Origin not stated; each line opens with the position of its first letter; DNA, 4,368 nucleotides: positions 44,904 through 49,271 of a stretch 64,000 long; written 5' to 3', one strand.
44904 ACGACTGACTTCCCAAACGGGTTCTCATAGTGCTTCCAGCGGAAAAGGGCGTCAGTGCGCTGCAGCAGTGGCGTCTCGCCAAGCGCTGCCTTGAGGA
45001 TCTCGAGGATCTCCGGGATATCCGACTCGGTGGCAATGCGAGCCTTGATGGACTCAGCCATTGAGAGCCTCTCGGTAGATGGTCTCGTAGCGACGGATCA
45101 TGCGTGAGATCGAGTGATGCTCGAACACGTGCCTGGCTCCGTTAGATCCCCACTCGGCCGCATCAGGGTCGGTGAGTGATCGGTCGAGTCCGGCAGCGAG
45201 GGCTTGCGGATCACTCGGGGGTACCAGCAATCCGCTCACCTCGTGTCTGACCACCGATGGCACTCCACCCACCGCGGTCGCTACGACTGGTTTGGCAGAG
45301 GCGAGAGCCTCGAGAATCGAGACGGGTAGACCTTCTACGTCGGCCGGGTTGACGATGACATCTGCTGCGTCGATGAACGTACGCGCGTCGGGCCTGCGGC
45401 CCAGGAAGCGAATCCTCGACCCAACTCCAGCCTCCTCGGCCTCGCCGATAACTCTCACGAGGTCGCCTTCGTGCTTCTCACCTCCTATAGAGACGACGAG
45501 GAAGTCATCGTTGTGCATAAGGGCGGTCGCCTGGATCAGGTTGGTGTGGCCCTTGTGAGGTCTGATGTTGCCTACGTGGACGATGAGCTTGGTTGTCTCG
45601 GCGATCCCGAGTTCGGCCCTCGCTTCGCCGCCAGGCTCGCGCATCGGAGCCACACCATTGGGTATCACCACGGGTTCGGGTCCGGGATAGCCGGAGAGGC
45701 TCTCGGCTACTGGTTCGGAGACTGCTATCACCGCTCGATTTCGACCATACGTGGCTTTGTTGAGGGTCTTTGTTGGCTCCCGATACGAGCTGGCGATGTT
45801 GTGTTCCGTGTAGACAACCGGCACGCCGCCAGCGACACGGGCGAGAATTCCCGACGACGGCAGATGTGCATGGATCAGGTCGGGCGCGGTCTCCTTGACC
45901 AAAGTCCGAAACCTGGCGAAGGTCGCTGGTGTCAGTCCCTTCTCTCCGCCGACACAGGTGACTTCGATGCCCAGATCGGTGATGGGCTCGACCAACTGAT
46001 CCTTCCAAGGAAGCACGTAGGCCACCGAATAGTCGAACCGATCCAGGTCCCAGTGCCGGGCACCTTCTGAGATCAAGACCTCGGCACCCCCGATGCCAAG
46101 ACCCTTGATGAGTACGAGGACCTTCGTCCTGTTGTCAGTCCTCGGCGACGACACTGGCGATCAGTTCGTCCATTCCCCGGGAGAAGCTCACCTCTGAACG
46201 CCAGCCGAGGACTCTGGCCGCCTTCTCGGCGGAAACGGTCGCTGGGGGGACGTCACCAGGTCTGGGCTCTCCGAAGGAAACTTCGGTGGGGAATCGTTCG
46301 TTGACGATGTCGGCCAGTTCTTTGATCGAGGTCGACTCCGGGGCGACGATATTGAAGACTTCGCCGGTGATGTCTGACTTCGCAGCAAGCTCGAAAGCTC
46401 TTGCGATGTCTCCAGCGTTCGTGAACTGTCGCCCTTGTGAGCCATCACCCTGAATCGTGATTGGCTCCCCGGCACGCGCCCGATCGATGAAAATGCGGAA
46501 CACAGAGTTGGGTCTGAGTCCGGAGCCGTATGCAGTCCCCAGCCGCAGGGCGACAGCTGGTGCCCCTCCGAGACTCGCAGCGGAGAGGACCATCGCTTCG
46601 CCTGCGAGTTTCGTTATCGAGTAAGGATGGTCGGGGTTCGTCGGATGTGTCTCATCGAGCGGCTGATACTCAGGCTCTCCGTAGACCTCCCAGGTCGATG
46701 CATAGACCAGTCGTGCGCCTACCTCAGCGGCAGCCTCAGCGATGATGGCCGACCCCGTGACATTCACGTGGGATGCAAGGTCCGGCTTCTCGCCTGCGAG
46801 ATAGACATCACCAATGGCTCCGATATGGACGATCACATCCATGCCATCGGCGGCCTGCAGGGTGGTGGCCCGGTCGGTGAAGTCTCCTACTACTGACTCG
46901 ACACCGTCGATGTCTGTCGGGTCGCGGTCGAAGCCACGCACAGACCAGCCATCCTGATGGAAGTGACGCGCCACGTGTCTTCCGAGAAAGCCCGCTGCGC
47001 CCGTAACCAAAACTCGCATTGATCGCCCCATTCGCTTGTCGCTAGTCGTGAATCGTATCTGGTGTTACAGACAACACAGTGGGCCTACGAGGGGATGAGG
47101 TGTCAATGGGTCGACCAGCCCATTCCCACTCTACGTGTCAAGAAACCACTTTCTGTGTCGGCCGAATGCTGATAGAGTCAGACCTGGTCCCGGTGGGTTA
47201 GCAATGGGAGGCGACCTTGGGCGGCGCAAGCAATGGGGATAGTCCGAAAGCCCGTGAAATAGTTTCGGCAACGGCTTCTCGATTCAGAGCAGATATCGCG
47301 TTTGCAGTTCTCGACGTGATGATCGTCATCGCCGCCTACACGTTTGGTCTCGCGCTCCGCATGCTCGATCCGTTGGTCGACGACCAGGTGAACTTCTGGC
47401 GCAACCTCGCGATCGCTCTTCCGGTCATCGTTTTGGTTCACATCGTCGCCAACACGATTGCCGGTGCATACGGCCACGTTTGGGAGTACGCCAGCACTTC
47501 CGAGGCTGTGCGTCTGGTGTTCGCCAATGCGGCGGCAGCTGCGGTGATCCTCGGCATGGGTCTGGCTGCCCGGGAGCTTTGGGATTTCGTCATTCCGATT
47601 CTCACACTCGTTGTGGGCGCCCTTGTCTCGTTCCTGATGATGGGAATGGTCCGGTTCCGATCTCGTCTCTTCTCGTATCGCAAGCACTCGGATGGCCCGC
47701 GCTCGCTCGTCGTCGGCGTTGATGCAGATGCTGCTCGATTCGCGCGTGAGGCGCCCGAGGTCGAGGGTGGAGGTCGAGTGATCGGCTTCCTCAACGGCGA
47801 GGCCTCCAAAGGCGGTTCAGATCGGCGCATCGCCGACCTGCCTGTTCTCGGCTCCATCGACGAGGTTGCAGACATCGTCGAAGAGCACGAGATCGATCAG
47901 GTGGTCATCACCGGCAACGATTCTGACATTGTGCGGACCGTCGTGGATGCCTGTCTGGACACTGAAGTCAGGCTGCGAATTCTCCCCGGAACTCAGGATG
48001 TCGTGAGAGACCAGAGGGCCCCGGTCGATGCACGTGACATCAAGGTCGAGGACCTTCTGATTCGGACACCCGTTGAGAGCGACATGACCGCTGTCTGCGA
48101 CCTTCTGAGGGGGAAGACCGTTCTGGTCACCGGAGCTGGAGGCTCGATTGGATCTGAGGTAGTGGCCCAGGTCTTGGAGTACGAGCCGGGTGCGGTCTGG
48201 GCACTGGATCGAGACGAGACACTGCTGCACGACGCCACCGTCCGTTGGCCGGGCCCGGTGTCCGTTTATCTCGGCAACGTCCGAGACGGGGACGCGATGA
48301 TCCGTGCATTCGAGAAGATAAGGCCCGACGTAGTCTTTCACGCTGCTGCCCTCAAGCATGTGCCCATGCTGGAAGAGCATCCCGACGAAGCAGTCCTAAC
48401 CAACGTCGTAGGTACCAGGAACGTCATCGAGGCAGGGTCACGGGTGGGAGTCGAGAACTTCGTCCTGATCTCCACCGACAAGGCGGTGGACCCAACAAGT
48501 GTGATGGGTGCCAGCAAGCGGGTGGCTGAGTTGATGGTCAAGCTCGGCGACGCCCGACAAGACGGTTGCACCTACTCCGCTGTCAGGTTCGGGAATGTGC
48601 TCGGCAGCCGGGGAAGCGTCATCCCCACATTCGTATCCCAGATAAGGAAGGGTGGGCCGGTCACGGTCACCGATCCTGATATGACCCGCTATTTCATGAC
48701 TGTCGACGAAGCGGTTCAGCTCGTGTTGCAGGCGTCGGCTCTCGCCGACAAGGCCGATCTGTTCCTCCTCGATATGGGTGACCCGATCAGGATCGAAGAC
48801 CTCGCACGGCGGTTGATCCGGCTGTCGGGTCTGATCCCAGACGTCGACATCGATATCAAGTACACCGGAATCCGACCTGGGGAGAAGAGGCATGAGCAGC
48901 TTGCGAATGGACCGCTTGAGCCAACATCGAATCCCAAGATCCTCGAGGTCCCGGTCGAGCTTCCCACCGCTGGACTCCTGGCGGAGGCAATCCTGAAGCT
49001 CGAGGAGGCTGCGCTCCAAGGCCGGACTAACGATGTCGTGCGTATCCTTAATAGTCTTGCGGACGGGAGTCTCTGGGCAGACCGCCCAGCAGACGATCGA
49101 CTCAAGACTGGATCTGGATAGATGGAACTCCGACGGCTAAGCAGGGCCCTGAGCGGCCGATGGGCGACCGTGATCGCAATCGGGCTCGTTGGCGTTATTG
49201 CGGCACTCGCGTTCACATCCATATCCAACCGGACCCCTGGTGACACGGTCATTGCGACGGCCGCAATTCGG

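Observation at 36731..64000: Large Wzx/Wzy-type surface-glycan locus next to an SLH-anchored protein, candidate cell-wall polymer or surface-protein glycosylation system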

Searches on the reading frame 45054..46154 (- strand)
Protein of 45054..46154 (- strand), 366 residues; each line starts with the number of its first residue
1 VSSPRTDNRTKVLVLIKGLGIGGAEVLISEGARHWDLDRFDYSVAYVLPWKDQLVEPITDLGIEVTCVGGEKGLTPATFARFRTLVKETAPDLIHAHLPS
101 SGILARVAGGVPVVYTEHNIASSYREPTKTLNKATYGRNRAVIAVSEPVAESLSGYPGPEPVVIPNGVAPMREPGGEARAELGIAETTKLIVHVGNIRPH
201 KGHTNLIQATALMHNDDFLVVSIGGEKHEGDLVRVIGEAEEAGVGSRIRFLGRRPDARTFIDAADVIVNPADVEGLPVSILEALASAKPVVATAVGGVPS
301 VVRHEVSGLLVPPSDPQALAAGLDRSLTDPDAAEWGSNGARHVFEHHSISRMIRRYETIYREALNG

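Call 4: search_protein_families(library=pfam, proteins=[window:45054-46154:-], max_evalue=0.001)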
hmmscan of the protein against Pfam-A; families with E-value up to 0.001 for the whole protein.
window:45054-46154:- (366 aa): 6 families
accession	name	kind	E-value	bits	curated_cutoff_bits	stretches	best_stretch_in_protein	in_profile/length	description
PF00534.26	Glycos_transf_1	-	2.2e-34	118.9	26.4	1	177-339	4-169/172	Glycosyl transferases group 1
PF13692.12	Glyco_trans_1_4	-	3.8e-30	105.4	27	1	189-329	2-142/142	Glycosyl transferases group 1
PF13439.12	Glyco_transf_4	-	1.5e-19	71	28.5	1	21-169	1-167/170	Glycosyltransferase Family 4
PF13579.12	Glyco_trans_4_4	-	4.4e-14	53.6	29.7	1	22-167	1-158/158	Glycosyl transferase 4-like domain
PF13477.12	Glyco_trans_4_2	-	2.4e-06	28.2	23.4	1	78-138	62-127/139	Glycosyl transferase 4-like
PF13524.12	Glyco_trans_1_2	-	0.00054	20.4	25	0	233-356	17-142/144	Glycosyl transferase-like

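Call 11: search_protein_families(library=ncbifam, proteins=[window:45054-46154:-], max_evalue=0.01)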
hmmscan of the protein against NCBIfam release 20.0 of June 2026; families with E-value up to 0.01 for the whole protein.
window:45054-46154:- (366 aa): 35 families (the best 25 are shown)
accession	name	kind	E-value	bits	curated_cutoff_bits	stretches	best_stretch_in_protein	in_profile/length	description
TIGR03088.1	stp2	hypoth_equivalog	1.5e-36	126.3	409.05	1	12-364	4-374/374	TIGR03088 family PEP-CTERM/XrtA system glycosyltransferase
TIGR03999.1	thiol_BshA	equivalog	3.3e-25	88.8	273.7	1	175-364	186-374/375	N-acetyl-alpha-D-glucosaminyl L-malate synthase BshA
NF041876.1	EPS_EpsE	equivalog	4.5e-25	88.7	400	1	186-348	212-381/389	exopolysaccharide biosynthesis GT4 family glycosyltransferase EpsE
TIGR03449.1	mycothiol_MshA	equivalog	6.5e-25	87.9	462.5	1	177-364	209-404/406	D-inositol-3-phosphate glycosyltransferase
NF047684.1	TeichurnBiosyTuaC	equivalog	7.3e-24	84.4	550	1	88-361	106-387/391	teichuronic acid biosynthesis protein TuaC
TIGR04063.1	stp3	hypoth_equivalog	5.6e-23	81.5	442.05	1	77-364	79-396/397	TIGR04063 family PEP-CTERM/XrtA system glycosyltransferase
TIGR02149.1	glgA_Coryne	subfamily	2.2e-21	76.5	302.4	1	130-362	136-389/391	glycogen synthase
NF038229.1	Glyco4_Geo_Pelo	equivalog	3.1e-21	75.8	400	1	75-364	40-337/338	GPMC system family 4 glycosyltransferase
TIGR04047.1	MSMEG_0565_glyc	hypoth_equivalog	3.4e-17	62.6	259.85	1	113-361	113-372/373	MSMEG_0565 family glycosyltransferase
NF053787.1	GlcN_PG_synth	equivalog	1.3e-16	60.4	480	1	119-363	124-359/361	N-acetylglucosaminyl phosphatidylglycerol synthase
NF012028.0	PRK15484.1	subfamily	3.3e-15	56.1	618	1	163-360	165-375/380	lipopolysaccharide N-acetylglucosaminyltransferase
NF041010.1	glycosy_Agl16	equivalog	2.2e-13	49.8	575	1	111-338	105-327/352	glycosylation protein Agl16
TIGR02472.1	sucr_P_syn_N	equivalog_domain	2.4e-13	49.7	576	1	264-356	341-434/439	sucrose-phosphate synthase, putative, glycosyltransferase domain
TIGR04005.1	wcaL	equivalog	3.3e-10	39.4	537.6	1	258-324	293-365/406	colanic acid biosynthesis glycosyltransferase WcaL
NF050063.1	ProtGlycPglJ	equivalog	7.4e-10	38.6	500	1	184-332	190-335/363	N-acetylgalactosamine-N,N'-diacetylbacillosaminyl-diphospho-undecaprenol 4-alpha-N-acetylgalactosaminyltransferase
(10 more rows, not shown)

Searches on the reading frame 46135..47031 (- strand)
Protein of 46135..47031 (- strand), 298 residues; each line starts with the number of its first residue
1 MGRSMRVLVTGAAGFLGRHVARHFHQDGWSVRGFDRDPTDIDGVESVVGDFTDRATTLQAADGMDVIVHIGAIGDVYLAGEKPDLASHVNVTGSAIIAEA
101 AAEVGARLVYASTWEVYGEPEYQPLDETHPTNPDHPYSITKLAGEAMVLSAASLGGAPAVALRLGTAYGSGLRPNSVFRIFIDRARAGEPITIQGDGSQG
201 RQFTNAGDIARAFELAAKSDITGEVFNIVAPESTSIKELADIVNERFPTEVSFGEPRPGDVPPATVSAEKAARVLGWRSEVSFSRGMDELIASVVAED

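Call 4: search_protein_families(library=pfam, proteins=[window:46135-47031:-], max_evalue=0.001)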
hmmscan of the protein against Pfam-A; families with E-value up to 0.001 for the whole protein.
window:46135-47031:- (298 aa): 8 families
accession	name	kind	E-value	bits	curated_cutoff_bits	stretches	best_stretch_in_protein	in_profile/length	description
PF01370.27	Epimerase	-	1.8e-48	165.5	20.9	1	7-228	1-239/240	NAD dependent epimerase/dehydratase family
PF16363.11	GDP_Man_Dehyd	-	1.2e-35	123.9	27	1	8-289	1-331/332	GDP-mannose 4,6 dehydratase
PF04321.23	RmlD_sub_bind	-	2.5e-32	112.6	27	1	5-251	1-235/287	RmlD substrate binding domain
PF01073.25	3Beta_HSD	-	1.7e-20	73.6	22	1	8-218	1-230/280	3-beta hydroxysteroid dehydrogenase/isomerase family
PF13460.12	NAD_binding_10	-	4.4e-09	36.9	27.2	1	11-121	1-106/184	NAD(P)H-binding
PF07993.18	NAD_binding_4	-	1.3e-08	34.8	20.1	1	59-169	84-209/258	Male sterility protein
PF02719.21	Polysacc_synt_2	-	4.5e-08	33.1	20.2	1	45-244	57-244/293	Polysaccharide biosynthesis protein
PF05368.20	NmrA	-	1.5e-05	25.2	27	1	6-105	4-98/298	NmrA-like family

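Call 11: search_protein_families(library=ncbifam, proteins=[window:46135-47031:-], max_evalue=0.01)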
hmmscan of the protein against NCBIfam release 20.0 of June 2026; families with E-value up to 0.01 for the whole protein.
window:46135-47031:- (298 aa): 53 families (the best 25 are shown)
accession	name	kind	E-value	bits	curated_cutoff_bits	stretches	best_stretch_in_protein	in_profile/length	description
TIGR01181.1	dTDP_gluc_dehyt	equivalog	4.6e-30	104.8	365.1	1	7-291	2-308/321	dTDP-glucose 4,6-dehydratase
TIGR04180.1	EDH_00030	hypoth_equivalog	1.9e-29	102.7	475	1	7-253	1-262/297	NAD-dependent 4,6-dehydratase LegB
TIGR01214.1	rmlD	equivalog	1.5e-25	89.9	224.05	1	6-250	1-229/285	dTDP-4-dehydrorhamnose reductase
TIGR01179.1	galE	equivalog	1.4e-23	83.2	262.3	2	6-164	1-173/332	UDP-glucose 4-epimerase GalE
NF042422.1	oxyalk_red_OleD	equivalog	1.4e-22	80.5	580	1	5-238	1-241/329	2-alkyl-3-oxoalkanoate reductase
TIGR03466.1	HpnA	hypoth_equivalog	5.4e-21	74.8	367.65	1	5-224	1-224/327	hopanoid-associated sugar epimerase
NF042423.1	oxyalk_red_Shew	equivalog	2.4e-16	59.7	580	1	5-189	9-194/331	2-alkyl-3-oxoalkanoate reductase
NF007582.0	PRK10217.1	equivalog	5.2e-16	58.7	698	1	103-295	124-332/355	dTDP-glucose 4,6-dehydratase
TIGR02197.1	heptose_epim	equivalog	1.1e-14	54.4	274.6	1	7-248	1-261/316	ADP-glyceromanno-heptose 6-epimerase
NF007490.0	PRK10084.1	subfamily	2.7e-13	49.7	649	1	122-291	152-331/361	dTDP-glucose 4,6-dehydratase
NF058621.1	DiazavRedAvaA7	equivalog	4.4e-13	49.5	400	1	5-279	1-269/304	3-diazoavenalumate denitrifying reductase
NF043036.1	ErythonDh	equivalog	1.3e-12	47.5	325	1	5-168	1-180/321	D-erythronate dehydrogenase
NF052578.1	StrlDmthSdmBMthl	equivalog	1.5e-12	47.9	600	1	5-245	1-243/328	sterol demethylase protein SdmB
NF011728.1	PRK15181.1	equivalog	6.9e-12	45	760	1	49-245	76-280/348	Vi polysaccharide biosynthesis UDP-N-acetylglucosaminuronic acid C-4 epimerase TviC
TIGR01746.1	Thioester-redct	subfamily_domain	1.2e-11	44.5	213.35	1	58-249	83-284/371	thioester reductase domain-containing protein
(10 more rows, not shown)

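Call 66: search_solved_structures(query=window:46135-47031:-, max_evalue=1e-10)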
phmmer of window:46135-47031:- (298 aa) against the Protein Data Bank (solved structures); distinct sequences matched with E-value up to 1e-10: 60.
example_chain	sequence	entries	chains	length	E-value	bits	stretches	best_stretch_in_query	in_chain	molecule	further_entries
6kv9_A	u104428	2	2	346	6.5e-31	111.2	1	7-287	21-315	MoeE5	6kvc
6wjb_A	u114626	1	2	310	7.7e-29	104.4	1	5-290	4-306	NAD-dependent epimerase/dehydratase family protein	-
7ys8_A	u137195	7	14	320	3.6e-28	102.2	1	5-288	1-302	UDP-glucose 4-epimerase | UDP-glucose 4-epimerase along with EC 5.1.3.2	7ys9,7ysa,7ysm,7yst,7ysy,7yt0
6wj9_A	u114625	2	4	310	4.1e-28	102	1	5-290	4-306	NAD-dependent epimerase/dehydratase family protein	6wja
4zrm_A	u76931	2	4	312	2.5e-25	92.9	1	2-288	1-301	UDP-glucose 4-epimerase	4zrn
2p5u_A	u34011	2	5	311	8.6e-24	87.8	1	5-287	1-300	UDP-glucose 4-epimerase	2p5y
4id9_A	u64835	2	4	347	1.4e-23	87.1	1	5-165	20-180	SHORT-CHAIN DEHYDROGENASE/REDUCTASE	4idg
6zl6_A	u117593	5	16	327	2.1e-23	86.5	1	5-288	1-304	Epimerase domain-containing protein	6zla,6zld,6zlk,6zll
3ehe_A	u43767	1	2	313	7.3e-23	84.8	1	7-283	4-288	UDP-glucose 4-epimerase (GalE-1)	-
6zlj_A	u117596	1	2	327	7.8e-23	84.7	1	5-288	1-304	Epimerase domain-containing protein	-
8rdg_A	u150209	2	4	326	1.4e-22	83.8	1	5-286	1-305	SDR family NAD(P)-dependent oxidoreductase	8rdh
3aw9_A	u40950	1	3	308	1.9e-22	83.4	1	5-286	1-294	NAD-dependent epimerase/dehydratase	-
8rdi_A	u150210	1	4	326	5e-22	82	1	5-286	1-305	SDR family NAD(P)-dependent oxidoreductase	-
4lk3_A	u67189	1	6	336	6.4e-22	81.7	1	5-291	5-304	UDP-glucuronic acid decarboxylase 1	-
4gll_A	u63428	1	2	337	8.5e-22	81.3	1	5-291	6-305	UDP-glucuronic acid decarboxylase 1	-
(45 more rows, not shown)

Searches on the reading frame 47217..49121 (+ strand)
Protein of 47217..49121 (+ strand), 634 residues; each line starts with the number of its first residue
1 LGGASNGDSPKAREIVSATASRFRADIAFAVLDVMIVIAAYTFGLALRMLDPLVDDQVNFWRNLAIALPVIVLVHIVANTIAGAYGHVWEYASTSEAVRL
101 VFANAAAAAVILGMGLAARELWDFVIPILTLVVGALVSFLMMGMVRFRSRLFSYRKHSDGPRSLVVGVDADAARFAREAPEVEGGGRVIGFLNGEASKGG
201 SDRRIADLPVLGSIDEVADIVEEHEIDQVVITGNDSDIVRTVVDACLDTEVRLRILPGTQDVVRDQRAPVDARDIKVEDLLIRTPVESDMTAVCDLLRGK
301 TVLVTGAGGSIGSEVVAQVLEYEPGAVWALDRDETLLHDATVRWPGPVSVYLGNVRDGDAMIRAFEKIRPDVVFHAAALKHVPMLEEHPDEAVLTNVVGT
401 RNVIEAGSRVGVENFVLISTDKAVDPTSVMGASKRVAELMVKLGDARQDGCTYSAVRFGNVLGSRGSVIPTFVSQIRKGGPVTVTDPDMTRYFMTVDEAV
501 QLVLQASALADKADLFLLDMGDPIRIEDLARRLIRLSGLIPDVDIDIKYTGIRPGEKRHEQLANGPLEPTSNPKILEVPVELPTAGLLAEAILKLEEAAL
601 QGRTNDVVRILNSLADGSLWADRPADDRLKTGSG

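Call 4: search_protein_families(library=pfam, proteins=[window:47217-49121:+], max_evalue=0.001)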
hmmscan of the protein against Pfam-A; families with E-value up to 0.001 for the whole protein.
window:47217-49121:+ (634 aa): 8 families
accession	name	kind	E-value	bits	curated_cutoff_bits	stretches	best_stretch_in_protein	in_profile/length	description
PF02719.21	Polysacc_synt_2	-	1e-101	340.4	20.2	1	302-564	1-275/293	Polysaccharide biosynthesis protein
PF01370.27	Epimerase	-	5.4e-28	98.5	20.9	1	302-508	1-226/240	NAD dependent epimerase/dehydratase family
PF16363.11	GDP_Man_Dehyd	-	8.3e-16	58.8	27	1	303-530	1-259/332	GDP-mannose 4,6 dehydratase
PF01073.25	3Beta_HSD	-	4.7e-15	55.8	22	1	303-426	1-122/280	3-beta hydroxysteroid dehydrogenase/isomerase family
PF04321.23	RmlD_sub_bind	-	5.7e-14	52.3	27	1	301-464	2-154/287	RmlD substrate binding domain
PF13727.12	CoA_binding_3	-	3.2e-10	40.8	25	1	81-257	2-175/175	CoA-binding domain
PF13460.12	NAD_binding_10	-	4.8e-09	36.8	27.2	1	306-432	1-108/184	NAD(P)H-binding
PF07993.18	NAD_binding_4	-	2.2e-05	24.2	20.1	1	371-432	90-148/258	Male sterility protein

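Call 11: search_protein_families(library=ncbifam, proteins=[window:47217-49121:+], max_evalue=0.01)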
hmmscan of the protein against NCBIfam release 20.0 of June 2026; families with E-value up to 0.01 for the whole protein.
window:47217-49121:+ (634 aa): 36 families (the best 25 are shown)
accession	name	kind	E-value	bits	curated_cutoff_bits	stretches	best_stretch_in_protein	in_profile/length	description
TIGR03589.1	PseB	equivalog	9.6e-56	189.1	407.75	1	298-562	3-261/324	UDP-N-acetylglucosamine 4,6-dehydratase (inverting)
TIGR04130.1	FnlA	equivalog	1e-50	172.6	730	1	297-562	2-264/337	UDP-N-acetylglucosamine 4,6-dehydratase/5-epimerase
TIGR03025.1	EPS_sugtrans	subfamily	4e-19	69.2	295.55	1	32-267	2-232/445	exopolysaccharide biosynthesis polyprenyl glycosylphosphotransferase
TIGR03023.1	WcaJ_sugtrans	equivalog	1.2e-15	57.8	410.75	1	32-275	2-245/453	undecaprenyl-phosphate glucose phosphotransferase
TIGR04180.1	EDH_00030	hypoth_equivalog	5.1e-15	55.3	475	1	302-556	1-273/297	NAD-dependent 4,6-dehydratase LegB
TIGR01179.1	galE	equivalog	4.2e-13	48.8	262.3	1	302-464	2-179/332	UDP-glucose 4-epimerase GalE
TIGR02622.1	CDP_4_6_dhtase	equivalog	1e-12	47.9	278.45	1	298-427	3-136/352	CDP-glucose 4,6-dehydratase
TIGR01214.1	rmlD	equivalog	1.8e-12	47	224.05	1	301-425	1-105/285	dTDP-4-dehydrorhamnose reductase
TIGR03466.1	HpnA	hypoth_equivalog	2e-10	40.1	367.65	1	301-424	2-117/327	hopanoid-associated sugar epimerase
TIGR01181.1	dTDP_gluc_dehyt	equivalog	2.3e-10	40.1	365.1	1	302-422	2-127/321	dTDP-glucose 4,6-dehydratase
NF041293.1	G6PDh_Azf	equivalog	2.9e-08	33.4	400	1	300-451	3-143/252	NAD-dependent glucose-6-phosphate dehydrogenase Azf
TIGR03022.1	WbaP_sugtrans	subfamily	3.1e-08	33.3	403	1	31-262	3-228/456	undecaprenyl-phosphate galactose phosphotransferase WbaP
NF042422.1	oxyalk_red_OleD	equivalog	1.5e-07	31.1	580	1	302-423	3-113/329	2-alkyl-3-oxoalkanoate reductase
NF007582.0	PRK10217.1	equivalog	5.2e-07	29.1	698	1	300-407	2-112/355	dTDP-glucose 4,6-dehydratase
NF007490.0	PRK10084.1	subfamily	8.9e-07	28.2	649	1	302-407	3-111/361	dTDP-glucose 4,6-dehydratase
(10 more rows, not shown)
